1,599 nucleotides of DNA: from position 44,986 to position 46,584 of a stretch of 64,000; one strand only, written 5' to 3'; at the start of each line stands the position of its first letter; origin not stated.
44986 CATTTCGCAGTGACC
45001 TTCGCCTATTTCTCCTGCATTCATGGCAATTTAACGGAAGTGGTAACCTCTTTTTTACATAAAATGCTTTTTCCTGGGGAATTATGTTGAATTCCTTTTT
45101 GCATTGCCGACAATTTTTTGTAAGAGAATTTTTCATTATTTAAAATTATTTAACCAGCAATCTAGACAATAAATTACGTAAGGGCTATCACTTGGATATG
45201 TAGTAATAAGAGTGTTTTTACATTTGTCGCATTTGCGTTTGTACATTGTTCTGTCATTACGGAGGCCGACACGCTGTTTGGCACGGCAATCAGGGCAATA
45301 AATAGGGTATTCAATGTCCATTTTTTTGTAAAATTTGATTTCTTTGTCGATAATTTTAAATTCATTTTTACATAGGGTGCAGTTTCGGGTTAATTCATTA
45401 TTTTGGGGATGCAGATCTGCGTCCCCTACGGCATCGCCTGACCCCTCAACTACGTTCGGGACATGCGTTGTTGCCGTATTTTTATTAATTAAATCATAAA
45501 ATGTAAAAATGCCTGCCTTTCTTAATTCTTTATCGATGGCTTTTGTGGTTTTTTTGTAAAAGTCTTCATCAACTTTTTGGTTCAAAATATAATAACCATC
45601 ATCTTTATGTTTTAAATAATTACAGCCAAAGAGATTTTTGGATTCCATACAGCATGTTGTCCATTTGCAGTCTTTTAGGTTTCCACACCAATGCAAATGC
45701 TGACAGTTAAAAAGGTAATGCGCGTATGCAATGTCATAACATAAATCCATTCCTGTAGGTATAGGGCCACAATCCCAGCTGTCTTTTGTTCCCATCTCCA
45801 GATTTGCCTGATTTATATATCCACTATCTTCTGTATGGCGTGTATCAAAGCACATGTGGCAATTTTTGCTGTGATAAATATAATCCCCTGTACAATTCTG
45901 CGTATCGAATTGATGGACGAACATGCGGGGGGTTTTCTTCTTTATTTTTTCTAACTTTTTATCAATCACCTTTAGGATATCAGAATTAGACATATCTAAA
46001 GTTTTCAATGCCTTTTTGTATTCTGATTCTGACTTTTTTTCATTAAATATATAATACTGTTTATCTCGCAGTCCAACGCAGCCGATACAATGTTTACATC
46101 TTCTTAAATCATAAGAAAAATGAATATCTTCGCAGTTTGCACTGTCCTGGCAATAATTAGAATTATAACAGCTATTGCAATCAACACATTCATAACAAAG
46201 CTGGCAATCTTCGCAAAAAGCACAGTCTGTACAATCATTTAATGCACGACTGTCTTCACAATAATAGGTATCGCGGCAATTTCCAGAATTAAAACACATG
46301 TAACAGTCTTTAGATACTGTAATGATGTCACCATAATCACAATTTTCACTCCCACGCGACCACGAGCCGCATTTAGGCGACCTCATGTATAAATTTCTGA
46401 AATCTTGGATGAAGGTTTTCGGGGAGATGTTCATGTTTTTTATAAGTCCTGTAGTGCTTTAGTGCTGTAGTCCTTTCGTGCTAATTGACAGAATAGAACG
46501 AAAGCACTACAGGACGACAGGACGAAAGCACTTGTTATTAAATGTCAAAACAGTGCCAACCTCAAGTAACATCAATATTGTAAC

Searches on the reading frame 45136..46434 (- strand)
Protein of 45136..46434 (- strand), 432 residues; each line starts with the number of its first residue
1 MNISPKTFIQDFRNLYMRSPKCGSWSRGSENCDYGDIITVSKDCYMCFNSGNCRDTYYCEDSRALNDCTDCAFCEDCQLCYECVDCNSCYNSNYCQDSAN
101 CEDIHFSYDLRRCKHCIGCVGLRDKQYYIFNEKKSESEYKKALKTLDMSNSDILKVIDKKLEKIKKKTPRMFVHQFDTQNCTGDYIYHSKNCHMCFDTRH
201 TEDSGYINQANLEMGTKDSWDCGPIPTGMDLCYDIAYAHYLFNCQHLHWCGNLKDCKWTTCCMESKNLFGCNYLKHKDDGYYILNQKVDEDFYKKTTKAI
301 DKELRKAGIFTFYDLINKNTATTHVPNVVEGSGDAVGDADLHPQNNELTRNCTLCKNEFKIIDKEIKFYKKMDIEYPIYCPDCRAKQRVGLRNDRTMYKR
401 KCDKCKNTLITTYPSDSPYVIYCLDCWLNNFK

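Call 6: search_protein_families(library=pfam, proteins=[window:45136-46434:-], max_evalue=0.001)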
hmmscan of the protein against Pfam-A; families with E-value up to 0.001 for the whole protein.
window:45136-46434:- (432 aa): 0 families

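Call 26: search_protein_families(library=pfam, proteins=[window:45136-46434:-], max_evalue=5)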
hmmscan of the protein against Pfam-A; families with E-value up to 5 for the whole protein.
window:45136-46434:- (432 aa): 2 families
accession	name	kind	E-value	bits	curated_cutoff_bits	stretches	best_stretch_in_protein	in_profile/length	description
PF06058.19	DCP1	-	0.15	12.4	22.5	0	257-307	37-86/117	Dcp1-like decapping family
PF07058.16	MAP70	-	0.46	9.6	27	1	340-365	174-199/554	Microtubule-associated protein 70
